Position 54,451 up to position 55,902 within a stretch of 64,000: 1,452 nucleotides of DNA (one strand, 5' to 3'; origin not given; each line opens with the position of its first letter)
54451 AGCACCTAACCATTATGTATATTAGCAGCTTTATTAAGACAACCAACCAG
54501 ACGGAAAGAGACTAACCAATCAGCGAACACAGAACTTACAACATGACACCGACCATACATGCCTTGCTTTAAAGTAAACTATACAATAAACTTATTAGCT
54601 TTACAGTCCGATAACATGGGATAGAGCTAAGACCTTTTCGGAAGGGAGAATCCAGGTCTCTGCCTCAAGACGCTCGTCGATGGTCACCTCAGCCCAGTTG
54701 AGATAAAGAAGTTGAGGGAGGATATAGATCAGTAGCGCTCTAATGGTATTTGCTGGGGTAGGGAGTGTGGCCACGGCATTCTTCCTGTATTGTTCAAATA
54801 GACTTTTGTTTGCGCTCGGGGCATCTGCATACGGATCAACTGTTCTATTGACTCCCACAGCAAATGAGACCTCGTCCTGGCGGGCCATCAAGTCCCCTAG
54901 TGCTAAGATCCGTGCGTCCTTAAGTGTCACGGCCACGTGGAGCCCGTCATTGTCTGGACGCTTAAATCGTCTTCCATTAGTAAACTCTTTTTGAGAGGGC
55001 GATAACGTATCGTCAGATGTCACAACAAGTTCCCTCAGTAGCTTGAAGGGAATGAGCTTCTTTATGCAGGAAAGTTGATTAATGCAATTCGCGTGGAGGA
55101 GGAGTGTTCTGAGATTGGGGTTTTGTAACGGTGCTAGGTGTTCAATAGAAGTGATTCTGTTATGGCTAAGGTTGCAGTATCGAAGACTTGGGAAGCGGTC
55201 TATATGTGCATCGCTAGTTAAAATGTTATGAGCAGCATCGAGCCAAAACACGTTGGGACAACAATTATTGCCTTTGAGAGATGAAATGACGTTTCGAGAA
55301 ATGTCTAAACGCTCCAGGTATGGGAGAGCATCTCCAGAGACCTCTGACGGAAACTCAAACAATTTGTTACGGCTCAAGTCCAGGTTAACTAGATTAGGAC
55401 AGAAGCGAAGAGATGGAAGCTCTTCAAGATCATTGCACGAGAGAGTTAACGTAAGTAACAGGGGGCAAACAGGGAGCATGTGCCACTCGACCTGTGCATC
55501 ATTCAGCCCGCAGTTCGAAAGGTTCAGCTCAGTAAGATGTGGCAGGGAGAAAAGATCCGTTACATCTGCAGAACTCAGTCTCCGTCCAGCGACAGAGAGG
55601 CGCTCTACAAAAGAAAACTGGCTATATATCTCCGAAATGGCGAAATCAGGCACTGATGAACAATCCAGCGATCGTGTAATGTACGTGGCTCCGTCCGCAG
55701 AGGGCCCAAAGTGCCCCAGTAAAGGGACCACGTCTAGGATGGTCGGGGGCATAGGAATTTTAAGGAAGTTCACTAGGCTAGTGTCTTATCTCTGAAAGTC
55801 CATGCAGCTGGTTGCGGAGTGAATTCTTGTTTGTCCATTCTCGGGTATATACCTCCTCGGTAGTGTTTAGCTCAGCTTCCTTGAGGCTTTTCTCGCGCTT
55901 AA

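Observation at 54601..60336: Three same-strand genes separated by only 4-5 bp (LRR protein, CFAP298, 1246-aa polytopic membrane protein)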

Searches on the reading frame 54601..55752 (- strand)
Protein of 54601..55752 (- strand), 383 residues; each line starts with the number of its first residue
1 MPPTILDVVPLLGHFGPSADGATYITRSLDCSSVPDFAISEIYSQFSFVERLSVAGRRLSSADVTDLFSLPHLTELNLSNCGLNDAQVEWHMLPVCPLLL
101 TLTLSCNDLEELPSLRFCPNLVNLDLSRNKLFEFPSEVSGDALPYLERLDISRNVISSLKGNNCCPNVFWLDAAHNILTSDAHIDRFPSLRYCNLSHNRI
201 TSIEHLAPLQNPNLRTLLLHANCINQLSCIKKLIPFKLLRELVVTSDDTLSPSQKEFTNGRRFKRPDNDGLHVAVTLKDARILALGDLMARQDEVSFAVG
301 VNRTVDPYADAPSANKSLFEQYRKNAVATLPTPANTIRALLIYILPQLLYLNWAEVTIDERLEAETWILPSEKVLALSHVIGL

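Call 7: search_protein_families(library=pfam, proteins=[window:54601-55752:-], max_evalue=0.01)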
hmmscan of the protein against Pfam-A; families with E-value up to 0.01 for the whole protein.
window:54601-55752:- (383 aa): 8 families
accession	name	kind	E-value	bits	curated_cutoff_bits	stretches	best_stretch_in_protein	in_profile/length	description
PF13855.12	LRR_8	-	2e-14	53.5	27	3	119-176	1-59/61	Leucine rich repeat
PF12799.13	LRR_4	-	8e-14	51.8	27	2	189-230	2-42/44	Leucine Rich repeats (2 copies)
PF14580.12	LRR_9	-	1e-06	28.9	30.5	1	184-246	57-122/175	Leucine-rich repeat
PF24758.1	LRR_At5g56370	-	1.8e-06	28.3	27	1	45-156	35-141/227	FBD-associated F-box protein At5g56370, LRR repeats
PF00560.39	LRR_1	-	6.3e-05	22.8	20.6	0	72-84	1-13/23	Leucine Rich Repeat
PF13516.12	LRR_6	-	0.00015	22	23.4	0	70-85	2-17/24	Leucine Rich repeat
PF24048.1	LRR_NXF1-5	-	0.0032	17.5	30.5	0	186-228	52-96/142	NXF1/2/3/5 leucine-rich repeat domain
PF25013.1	LRR_Zer-1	-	0.0052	17.4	27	0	184-247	4-64/137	Zer-1-like, Leucine-rich repeats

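Call 8: list_cluster_members(proteins=[window:54604-55752:-, window:55781-56590:-, window:56599-60336:-])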
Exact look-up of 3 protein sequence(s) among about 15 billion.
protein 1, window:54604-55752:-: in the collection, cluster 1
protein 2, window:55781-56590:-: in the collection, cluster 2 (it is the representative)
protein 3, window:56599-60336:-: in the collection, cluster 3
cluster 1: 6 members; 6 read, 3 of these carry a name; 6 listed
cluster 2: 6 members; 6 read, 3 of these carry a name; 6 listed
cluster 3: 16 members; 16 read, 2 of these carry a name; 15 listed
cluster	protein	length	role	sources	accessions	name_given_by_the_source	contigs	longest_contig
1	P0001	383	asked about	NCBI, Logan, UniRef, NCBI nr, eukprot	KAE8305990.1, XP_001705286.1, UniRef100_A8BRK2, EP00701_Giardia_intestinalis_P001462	Leucine-rich repeat protein [Giardia duodenalis] | Leucine-rich repeat protein n=1 Tax=Giardia intestinalis (strain ATCC 50803 / WB clone ... | Leucine-rich repeat protein [Giardia intestinalis]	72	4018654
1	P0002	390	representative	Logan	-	-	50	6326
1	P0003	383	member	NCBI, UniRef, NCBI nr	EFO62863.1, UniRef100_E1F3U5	Hypothetical protein GLP15_851 [Giardia lamblia P15] | Leucine-rich repeat protein n=1 Tax=Giardia intestinalis (strain P15) TaxID=658858 ...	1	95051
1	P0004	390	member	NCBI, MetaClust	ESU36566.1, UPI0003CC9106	Hypothetical protein DHA2_12800, partial [Giardia duodenalis] | status=active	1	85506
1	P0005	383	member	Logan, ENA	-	-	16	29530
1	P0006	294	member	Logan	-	-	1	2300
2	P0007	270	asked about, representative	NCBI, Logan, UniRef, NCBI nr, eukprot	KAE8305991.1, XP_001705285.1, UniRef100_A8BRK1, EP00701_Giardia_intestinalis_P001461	hypothetical protein GL50803_0015834 [Giardia duodenalis] | Uncharacterized protein n=1 Tax=Giardia intestinalis (strain ATCC 50803 / WB clone C6) ... | hypothetical protein GL50803_0015834 [Giardia intestinalis]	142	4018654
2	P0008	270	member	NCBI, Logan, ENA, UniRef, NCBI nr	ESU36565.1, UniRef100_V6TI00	Hypothetical protein DHA2_154719 [Giardia duodenalis] | Uncharacterized protein n=1 Tax=Giardia intestinalis TaxID=5741 RepID=V6TI00_GIAIN | Hypothetical protein DHA2_154719 [Giardia intestinalis]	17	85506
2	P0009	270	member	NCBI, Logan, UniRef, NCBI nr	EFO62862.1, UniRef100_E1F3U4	Hypothetical protein GLP15_852 [Giardia lamblia P15] | Uncharacterized protein n=1 Tax=Giardia intestinalis (strain P15) TaxID=658858 ...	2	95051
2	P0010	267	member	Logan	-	-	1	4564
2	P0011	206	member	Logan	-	-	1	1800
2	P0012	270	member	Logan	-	-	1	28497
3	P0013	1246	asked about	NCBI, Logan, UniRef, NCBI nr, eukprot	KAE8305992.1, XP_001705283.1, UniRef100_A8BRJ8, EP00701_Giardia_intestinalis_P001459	hypothetical protein GL50803_0025205 [Giardia duodenalis] | Uncharacterized protein n=1 Tax=Giardia intestinalis (strain ATCC 50803 / WB clone C6) ... | hypothetical protein GL50803_0025205 [Giardia intestinalis]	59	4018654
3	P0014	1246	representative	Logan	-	-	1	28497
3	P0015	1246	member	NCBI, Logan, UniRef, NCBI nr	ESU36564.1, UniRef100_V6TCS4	Hypothetical protein DHA2_153365 [Giardia duodenalis] | Uncharacterized protein n=1 Tax=Giardia intestinalis TaxID=5741 RepID=V6TCS4_GIAIN | Hypothetical protein DHA2_153365 [Giardia intestinalis]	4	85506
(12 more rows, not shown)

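Call 20: find_homologous_proteins(query=window:54604-55752:-, max_evalue=0.001)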
Query window:54604-55752:- (383 aa): 16 proteins with E <= 0.001 among 6301 candidates.
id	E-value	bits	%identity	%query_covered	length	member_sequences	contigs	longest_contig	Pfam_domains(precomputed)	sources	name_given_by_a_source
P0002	2.2e-254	861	100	100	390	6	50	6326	PF24758.2,PF14580.13,PF12799.14,PF13855.13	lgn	-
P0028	3.6e-219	745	85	100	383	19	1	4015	PF14580.13,PF00560.40,PF12799.14,PF13855.13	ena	-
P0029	1.3e-216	737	84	100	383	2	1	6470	PF24758.2,PF14580.13,PF12799.14,PF13855.13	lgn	-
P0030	2.5e-214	729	83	100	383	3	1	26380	PF14580.13,PF12799.14,PF13855.13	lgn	-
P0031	1.9e-12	65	31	39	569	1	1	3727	PF24048.2,PF23598.2,PF13516.13,PF13306.13,PF14580.13,PF00560.40,PF12799.14,PF13855.13,PF23211.1,PF23952.2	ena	-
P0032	2.4e-10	58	34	35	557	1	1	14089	PF24048.2,PF23598.2,PF13516.13,PF14580.13,PF00560.40,PF12799.14,PF13855.13,PF23952.2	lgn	-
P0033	7.1e-9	53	30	38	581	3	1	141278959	PF23598.2,PF14580.13,PF00560.40,PF12799.14,PF23286.1,PF13855.13,PF23211.1,PF23952.2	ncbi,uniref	ncbi:plant intracellular Ras-group-related LRR protein 6 isoform X1 [Silene latifolia]|uniref:plant 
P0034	1.6e-7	49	23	61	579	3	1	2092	PF23598.2,PF13306.13,PF14580.13,PF00560.40,PF12799.14,PF13855.13,PF23211.1,PF23952.2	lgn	-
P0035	8.6e-7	46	32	27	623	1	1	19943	PF23598.2,PF13516.13,PF14580.13,PF00560.40,PF12799.14,PF13855.13,PF23211.1,PF23952.2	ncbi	-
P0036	2.8e-6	44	31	45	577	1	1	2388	PF23598.2,PF13516.13,PF00560.40,PF12799.14,PF13855.13,PF23211.1,PF23952.2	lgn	-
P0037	8.7e-6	43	27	33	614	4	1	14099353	PF23598.2,PF13306.13,PF14580.13,PF00560.40,PF12799.14,PF23286.1,PF13855.13,PF23211.1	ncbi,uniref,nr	ncbi:leucine-rich repeat-containing protein 40 [Osmia lignaria lignaria]|uniref:leucine-rich repeat-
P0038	8.7e-5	40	28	49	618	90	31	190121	PF23598.2,PF13516.13,PF14580.13,PF00560.40,PF12895.14,PF12799.14,PF13855.13,PF23211.1,PF23952.2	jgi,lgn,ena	-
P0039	1.7e-4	39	29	38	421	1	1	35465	PF24048.2,PF23598.2,PF13516.13,PF14580.13,PF25019.1,PF00560.40,PF12799.14,PF13855.13,PF23211.1,PF23952.2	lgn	-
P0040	2.5e-4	38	29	34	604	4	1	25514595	PF23598.2,PF14580.13,PF00560.40,PF12799.14,PF13855.13,PF23211.1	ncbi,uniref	ncbi:leucine-rich repeat-containing protein 40 isoform X1 [Megachile rotundata]|uniref:leucine-rich 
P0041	8.3e-4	36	35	30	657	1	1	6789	PF23598.2,PF14580.13,PF00560.40,PF12799.14,PF13855.13,PF23211.1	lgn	-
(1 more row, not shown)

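Call 24: search_solved_structures(query=window:54604-55752:-, max_evalue=0.01)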
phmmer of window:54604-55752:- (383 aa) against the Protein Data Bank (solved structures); distinct sequences matched with E-value up to 0.01: 135 (the best 60 are shown).
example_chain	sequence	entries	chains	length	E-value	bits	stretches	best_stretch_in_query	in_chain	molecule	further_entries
4r5c_A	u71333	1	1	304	2.9e-12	49.2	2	70-235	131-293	Leucine rich repeat protein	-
8rex_E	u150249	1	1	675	3.1e-12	49.1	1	36-159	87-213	Transforming growth factor beta activator LRRC32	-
6gff_I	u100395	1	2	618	4.9e-12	48.5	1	36-159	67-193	Leucine-rich repeat-containing protein 32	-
7wrq_A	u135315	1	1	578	7.9e-12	47.8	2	113-225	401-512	Insulin-like growth factor-binding protein complex acid labile subunit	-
8rew_E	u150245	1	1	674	9.5e-12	47.5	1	36-159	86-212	Transforming growth factor beta activator LRRC32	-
8vsb_I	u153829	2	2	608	1.4e-11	46.9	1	36-159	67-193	Transforming growth factor beta activator LRRC32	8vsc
8c7h_I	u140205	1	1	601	1.5e-11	46.9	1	36-159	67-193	Transforming growth factor beta activator LRRC32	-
4kt1_A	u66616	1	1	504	1.8e-11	46.6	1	64-180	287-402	Leucine-rich repeat-containing G-protein coupled receptor 4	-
5il7_A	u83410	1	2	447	3.7e-11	45.6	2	56-242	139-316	Rab family protein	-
8xfs_A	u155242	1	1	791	1.2e-10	43.9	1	65-180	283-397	Leucine-rich repeat-containing G-protein coupled receptor 4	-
8y69_A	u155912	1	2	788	1.2e-10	43.9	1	65-180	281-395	Leucine-rich repeat-containing G-protein coupled receptor 4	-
9s37_D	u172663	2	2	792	1.2e-10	43.9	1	67-180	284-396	Leucine-rich repeat-containing G-protein coupled receptor 4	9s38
8vsd_I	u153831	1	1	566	1.4e-10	43.7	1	36-159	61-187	Transforming growth factor beta activator LRRC32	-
4pq8_A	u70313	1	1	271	1.5e-10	43.6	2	52-227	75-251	DESIGNED PROTEIN OR465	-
9kb6_A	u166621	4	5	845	1.6e-10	43.5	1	65-180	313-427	Leucine-rich repeat-containing G-protein coupled receptor 4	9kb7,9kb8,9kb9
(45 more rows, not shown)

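Call 40: find_encoding_contigs(protein=P0030, flank=6000, max_places=2)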
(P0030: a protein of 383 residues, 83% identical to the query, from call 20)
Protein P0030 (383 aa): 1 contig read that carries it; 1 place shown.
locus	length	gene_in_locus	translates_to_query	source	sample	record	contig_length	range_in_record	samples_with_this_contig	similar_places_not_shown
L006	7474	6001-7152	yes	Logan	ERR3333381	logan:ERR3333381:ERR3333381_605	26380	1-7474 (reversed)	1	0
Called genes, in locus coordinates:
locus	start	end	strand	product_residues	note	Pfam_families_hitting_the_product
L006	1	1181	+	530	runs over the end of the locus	-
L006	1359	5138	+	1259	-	-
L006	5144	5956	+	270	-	PF11069:CFAP298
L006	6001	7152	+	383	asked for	PF12799:LRR_4 (faint), PF14580:LRR_9 (faint), PF13855:LRR_8 (weak)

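Call 41: find_encoding_contigs(protein=P0029, flank=6000, max_places=2)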
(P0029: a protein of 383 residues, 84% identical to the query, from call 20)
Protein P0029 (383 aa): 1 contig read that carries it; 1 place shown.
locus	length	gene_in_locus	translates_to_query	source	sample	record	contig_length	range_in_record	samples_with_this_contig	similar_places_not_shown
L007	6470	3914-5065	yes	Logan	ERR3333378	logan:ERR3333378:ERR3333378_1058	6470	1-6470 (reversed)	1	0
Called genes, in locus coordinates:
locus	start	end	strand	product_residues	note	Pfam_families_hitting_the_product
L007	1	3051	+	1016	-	?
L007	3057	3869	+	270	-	PF11069:CFAP298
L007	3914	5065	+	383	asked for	PF24758:LRR_At5g56370 (weak), PF12799:LRR_4 (faint), PF14580:LRR_9 (faint), PF13855:LRR_8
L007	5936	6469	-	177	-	?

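Call 42: find_encoding_contigs(protein=P0009, flank=6000, max_places=2)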
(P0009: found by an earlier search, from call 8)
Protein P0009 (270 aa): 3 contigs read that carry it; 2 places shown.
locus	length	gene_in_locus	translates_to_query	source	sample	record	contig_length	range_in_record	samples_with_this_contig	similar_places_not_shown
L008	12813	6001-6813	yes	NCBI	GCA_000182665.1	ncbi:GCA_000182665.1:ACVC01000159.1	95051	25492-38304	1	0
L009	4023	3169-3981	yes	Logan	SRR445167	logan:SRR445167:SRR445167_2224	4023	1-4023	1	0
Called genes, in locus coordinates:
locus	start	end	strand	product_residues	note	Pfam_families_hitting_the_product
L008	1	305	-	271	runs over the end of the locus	-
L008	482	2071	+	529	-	-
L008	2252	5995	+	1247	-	PF05041:Pecanex_C (faint)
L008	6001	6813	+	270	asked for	PF11069:CFAP298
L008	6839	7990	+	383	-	PF24758:LRR_At5g56370 (weak), PF12799:LRR_4 (faint), PF14580:LRR_9 (faint), PF00560:LRR_1 (faint), PF13855:LRR_8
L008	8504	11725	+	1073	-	PF03302:VSP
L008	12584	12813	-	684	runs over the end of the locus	-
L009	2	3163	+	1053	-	?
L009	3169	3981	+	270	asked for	PF11069:CFAP298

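Call 53: search_protein_families(library=pfam, proteins=[L008:2252-5992:+, L006:1359-5135:+], max_evalue=0.01)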
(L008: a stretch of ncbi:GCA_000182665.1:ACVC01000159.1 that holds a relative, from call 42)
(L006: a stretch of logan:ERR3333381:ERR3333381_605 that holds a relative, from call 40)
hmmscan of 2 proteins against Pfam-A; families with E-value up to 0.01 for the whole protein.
L008:2252-5992:+ (1247 aa): 1 family
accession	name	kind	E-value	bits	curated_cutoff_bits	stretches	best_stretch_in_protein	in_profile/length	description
PF05041.20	Pecanex_C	-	1.5e-05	25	27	1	1194-1239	168-213/228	Pecanex protein (C-terminus)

L006:1359-5135:+ (1259 aa): 1 family
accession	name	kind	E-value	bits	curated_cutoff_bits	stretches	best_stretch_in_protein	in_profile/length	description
PF05041.20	Pecanex_C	-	3.1e-05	24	27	1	1206-1251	168-213/228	Pecanex protein (C-terminus)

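Call 63: predict_structure(alignment_id=A1)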
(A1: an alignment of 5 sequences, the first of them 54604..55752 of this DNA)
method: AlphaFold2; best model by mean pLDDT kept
length: 383 residues; sequences in the alignment: 5
mean_pLDDT: 54.4   pTM: 0.54
mean pLDDT of the five models: 54.4, 54.3, 54.2, 51.4, 50.0
residues with pLDDT >= 90: 44; 70-90: 94; 50-70: 47; < 50: 198
segments of 3 or more residues with pLDDT < 50: 1-14, 201-383
pLDDT, mean of each block of 10 residues (from residue 1): 35 54 79 79 83 91 90 93 84 90 93 82 91 68 83 70 70 65 65 58 40 42 37 29 28 28 30 30 26 28 28 34 32 30 32 26 24 26 27
secondary structure, 60 per line:
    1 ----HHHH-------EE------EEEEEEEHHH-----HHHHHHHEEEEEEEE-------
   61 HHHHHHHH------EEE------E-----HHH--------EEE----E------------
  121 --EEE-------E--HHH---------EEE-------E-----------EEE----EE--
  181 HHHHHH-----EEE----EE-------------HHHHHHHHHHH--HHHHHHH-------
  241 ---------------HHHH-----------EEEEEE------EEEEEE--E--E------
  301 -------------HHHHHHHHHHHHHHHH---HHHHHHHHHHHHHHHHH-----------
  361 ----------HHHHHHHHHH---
elements in order: H5-8 E24-30 H39-45 E46-53 H61-68 E75-77 E101-103 E123-125 E148-150 E170-172 H181-186 E192-194 H214-224 H227-233 H256-259 E271-276 E283-288 H314-329 H333-349 H371-380
